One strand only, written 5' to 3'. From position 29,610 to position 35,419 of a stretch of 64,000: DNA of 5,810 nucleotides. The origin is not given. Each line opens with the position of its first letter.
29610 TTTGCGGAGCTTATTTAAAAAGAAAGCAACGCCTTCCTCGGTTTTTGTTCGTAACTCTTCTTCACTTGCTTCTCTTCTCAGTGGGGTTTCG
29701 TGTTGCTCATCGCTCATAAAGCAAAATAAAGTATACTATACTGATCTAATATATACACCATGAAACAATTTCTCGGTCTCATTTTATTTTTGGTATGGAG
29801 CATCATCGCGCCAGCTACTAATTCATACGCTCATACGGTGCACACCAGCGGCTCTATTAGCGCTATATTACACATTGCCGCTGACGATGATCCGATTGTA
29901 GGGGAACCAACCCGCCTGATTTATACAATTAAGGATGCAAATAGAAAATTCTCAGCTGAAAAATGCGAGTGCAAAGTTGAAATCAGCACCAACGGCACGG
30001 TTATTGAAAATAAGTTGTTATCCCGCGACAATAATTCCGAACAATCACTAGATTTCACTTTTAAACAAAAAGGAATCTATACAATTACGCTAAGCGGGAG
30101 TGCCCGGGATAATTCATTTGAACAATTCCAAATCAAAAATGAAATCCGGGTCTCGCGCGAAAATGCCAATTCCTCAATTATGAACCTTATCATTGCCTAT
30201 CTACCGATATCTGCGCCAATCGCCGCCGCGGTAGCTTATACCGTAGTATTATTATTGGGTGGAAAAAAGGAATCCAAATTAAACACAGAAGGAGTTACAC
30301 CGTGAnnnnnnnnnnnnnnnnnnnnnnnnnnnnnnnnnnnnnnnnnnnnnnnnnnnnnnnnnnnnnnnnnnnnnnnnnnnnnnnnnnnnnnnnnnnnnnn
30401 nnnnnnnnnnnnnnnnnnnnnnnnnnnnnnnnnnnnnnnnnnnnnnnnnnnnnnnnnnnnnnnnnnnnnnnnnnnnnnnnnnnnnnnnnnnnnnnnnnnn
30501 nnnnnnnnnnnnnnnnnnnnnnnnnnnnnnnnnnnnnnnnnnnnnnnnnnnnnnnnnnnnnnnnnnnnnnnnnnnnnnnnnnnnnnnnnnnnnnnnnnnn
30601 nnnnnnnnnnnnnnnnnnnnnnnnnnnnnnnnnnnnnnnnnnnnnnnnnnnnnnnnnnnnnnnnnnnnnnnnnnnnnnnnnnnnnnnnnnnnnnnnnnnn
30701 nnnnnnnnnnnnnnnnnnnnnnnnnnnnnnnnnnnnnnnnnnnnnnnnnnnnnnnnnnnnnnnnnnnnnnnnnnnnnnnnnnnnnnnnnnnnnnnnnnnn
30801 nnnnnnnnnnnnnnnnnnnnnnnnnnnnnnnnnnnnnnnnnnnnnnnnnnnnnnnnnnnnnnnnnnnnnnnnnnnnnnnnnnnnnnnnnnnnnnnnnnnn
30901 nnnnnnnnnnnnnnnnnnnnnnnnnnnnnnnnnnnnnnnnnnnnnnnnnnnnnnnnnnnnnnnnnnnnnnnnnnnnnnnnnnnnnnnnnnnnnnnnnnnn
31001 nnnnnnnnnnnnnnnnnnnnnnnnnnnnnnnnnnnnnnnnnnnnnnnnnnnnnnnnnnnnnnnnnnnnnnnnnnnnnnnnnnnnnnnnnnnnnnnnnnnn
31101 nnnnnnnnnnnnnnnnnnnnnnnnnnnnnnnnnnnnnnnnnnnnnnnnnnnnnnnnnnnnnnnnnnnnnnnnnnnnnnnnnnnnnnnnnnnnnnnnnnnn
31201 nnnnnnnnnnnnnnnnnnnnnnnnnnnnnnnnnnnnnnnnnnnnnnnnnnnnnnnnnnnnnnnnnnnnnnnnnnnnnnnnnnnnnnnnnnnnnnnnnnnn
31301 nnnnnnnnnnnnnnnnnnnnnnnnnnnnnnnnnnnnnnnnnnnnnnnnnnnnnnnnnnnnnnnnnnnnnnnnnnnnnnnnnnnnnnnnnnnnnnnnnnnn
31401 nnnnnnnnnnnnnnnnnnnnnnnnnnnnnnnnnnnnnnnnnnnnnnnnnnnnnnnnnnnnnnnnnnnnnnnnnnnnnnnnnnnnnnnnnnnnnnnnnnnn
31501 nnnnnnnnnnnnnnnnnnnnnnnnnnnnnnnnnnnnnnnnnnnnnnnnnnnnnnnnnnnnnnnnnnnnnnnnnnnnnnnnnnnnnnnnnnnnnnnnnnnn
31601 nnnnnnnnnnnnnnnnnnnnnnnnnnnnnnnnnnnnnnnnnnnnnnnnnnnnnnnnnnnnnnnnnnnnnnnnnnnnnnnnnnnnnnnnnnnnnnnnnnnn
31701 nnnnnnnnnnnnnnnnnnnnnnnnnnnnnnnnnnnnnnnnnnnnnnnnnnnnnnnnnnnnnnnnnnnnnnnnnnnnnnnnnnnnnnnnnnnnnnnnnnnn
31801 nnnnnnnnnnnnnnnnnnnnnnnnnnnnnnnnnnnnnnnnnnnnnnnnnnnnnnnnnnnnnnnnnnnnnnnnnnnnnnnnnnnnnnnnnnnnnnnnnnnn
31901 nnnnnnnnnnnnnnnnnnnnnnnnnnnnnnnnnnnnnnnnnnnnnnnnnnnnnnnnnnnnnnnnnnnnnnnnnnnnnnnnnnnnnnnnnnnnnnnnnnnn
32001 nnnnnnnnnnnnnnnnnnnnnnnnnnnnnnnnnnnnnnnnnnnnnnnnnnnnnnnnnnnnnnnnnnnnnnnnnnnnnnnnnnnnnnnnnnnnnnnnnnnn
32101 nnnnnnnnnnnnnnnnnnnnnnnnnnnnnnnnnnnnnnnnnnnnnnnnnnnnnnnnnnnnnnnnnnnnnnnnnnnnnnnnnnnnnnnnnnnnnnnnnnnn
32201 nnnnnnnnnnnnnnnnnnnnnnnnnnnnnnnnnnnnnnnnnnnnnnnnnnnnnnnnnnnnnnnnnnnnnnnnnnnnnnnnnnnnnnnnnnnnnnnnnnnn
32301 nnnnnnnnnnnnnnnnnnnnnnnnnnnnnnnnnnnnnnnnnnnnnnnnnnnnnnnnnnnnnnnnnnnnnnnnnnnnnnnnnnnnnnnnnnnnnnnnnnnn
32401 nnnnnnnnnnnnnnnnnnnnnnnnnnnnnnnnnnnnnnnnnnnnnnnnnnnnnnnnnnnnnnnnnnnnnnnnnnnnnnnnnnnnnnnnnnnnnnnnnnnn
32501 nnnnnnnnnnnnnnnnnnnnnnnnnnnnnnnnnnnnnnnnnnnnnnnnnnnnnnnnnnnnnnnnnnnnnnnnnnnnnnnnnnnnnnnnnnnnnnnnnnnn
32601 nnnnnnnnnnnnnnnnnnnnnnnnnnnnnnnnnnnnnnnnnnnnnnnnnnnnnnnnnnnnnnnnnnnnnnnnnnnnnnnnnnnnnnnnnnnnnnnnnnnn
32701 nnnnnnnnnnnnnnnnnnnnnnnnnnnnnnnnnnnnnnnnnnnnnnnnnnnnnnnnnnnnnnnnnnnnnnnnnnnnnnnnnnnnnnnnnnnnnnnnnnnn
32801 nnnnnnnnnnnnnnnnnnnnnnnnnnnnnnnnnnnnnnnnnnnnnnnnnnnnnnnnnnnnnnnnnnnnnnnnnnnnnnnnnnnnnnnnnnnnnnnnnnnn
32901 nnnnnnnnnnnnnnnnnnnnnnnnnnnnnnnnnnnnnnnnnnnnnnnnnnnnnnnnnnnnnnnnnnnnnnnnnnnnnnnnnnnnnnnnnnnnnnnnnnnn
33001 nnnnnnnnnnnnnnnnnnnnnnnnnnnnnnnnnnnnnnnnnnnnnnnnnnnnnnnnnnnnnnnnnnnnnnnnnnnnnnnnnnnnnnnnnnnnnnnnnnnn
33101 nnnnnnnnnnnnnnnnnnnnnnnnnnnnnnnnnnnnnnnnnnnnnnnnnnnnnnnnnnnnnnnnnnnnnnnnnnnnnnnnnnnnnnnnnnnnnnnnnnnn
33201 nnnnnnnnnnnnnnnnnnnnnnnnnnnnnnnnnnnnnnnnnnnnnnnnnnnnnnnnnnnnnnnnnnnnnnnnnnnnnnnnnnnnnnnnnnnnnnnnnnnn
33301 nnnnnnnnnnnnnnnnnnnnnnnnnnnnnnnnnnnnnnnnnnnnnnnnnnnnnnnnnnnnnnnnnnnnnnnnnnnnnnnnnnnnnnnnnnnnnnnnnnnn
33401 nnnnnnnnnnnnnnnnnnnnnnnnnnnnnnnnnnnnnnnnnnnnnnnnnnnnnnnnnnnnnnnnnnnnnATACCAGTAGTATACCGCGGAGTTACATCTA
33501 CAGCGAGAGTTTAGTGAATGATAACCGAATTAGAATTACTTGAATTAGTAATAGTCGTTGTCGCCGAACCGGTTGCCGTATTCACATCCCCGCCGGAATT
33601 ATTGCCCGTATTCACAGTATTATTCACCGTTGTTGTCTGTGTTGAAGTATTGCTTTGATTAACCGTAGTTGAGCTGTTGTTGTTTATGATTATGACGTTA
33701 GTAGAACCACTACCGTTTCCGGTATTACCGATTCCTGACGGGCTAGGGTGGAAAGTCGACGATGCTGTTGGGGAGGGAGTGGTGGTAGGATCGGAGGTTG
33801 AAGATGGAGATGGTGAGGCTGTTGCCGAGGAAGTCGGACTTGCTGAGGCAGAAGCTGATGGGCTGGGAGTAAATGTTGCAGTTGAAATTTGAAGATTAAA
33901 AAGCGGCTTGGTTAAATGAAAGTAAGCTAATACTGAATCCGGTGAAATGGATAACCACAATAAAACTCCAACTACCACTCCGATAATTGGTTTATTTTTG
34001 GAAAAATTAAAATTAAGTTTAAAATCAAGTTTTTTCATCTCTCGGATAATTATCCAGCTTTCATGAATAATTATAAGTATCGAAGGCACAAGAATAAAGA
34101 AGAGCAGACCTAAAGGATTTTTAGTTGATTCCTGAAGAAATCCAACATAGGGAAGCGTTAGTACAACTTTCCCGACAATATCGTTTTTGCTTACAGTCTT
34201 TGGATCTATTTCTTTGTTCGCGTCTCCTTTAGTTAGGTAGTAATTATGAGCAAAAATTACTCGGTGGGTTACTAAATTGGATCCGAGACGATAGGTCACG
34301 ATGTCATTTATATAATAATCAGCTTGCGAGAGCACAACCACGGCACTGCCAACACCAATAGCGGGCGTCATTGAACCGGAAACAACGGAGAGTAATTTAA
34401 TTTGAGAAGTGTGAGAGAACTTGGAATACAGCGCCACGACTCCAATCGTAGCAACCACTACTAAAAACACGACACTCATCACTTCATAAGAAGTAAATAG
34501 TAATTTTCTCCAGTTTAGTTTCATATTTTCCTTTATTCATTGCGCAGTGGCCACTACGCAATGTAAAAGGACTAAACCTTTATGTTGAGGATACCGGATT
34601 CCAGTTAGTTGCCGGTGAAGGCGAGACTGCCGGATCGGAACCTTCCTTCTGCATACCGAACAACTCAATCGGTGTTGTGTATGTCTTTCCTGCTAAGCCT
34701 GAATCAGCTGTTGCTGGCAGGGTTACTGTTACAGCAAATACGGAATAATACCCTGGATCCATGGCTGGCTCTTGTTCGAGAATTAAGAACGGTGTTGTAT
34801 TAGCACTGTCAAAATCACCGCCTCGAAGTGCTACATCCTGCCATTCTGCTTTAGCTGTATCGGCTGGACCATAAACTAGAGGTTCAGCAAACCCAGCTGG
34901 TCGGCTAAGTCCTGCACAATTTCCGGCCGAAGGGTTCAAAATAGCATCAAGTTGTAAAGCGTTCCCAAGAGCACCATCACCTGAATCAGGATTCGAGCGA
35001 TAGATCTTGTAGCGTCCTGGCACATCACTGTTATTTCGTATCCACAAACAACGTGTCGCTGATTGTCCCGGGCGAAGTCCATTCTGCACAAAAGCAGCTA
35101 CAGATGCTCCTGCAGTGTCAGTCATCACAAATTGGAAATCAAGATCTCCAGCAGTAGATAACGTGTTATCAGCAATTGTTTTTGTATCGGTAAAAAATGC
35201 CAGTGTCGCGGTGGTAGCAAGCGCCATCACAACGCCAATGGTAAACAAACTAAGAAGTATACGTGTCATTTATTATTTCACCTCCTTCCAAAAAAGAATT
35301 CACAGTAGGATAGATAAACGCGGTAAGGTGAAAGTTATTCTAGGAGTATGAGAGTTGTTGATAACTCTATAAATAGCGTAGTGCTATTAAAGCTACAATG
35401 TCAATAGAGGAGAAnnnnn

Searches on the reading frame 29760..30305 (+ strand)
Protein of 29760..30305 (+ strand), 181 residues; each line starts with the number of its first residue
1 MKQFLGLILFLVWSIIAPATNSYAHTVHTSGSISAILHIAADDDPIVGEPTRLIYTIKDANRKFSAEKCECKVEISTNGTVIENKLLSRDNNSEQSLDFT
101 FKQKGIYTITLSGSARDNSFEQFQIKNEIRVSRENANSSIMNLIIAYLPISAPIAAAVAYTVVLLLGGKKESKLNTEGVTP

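Call 63: search_protein_families(library=pfam, proteins=[window:29760-30305:+], max_evalue=0.1)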
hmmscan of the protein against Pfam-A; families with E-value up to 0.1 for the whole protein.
window:29760-30305:+ (181 aa): 4 families
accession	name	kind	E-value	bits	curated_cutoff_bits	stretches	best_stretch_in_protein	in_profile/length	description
PF10780.14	MRP_L53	-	0.003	18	25.3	1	72-103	21-52/53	39S ribosomal protein L53/MRP-L53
PF21060.3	Reovirus_L2_6th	-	0.0047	17.7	27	1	89-116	58-85/98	Reovirus core-spike protein lambda-2 (L2), 6th domain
PF18962.6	Por_Secre_tail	-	0.0062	17.2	27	1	55-116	10-67/75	Secretion system C-terminal sorting domain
PF11589.14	DUF3244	-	0.096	13.1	25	0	64-113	35-85/96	Domain of unknown function (DUF3244)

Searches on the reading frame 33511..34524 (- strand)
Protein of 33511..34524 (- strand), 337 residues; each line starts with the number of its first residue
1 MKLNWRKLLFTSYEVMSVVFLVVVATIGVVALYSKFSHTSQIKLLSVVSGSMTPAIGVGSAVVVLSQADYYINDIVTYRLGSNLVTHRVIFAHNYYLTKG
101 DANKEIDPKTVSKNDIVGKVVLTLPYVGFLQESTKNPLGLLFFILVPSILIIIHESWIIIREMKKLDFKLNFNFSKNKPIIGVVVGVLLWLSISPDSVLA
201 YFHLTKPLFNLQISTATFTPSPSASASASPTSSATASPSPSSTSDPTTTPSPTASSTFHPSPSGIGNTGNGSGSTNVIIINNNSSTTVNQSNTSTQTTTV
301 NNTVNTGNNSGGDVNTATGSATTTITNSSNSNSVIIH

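Call 63: search_protein_families(library=pfam, proteins=[window:33511-34524:-], max_evalue=0.1)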
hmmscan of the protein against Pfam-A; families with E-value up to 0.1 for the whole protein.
window:33511-34524:- (337 aa): 1 family
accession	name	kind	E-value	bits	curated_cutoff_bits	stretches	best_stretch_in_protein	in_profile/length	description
PF00717.28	Peptidase_S24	-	5.8e-05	23.2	23.3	1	36-121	29-116/116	Peptidase S24-like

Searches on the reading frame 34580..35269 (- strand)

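Call 6: search_protein_families(library=pfam, proteins=[window:34580-35269:-], max_evalue=1)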
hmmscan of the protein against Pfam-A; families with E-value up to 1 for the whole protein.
window:34580-35269:- (229 aa): 1 family
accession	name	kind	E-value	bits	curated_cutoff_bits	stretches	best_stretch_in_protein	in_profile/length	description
PF05350.17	GSK-3_bind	-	0.22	11.4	25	1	101-160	47-106/238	Glycogen synthase kinase-3 binding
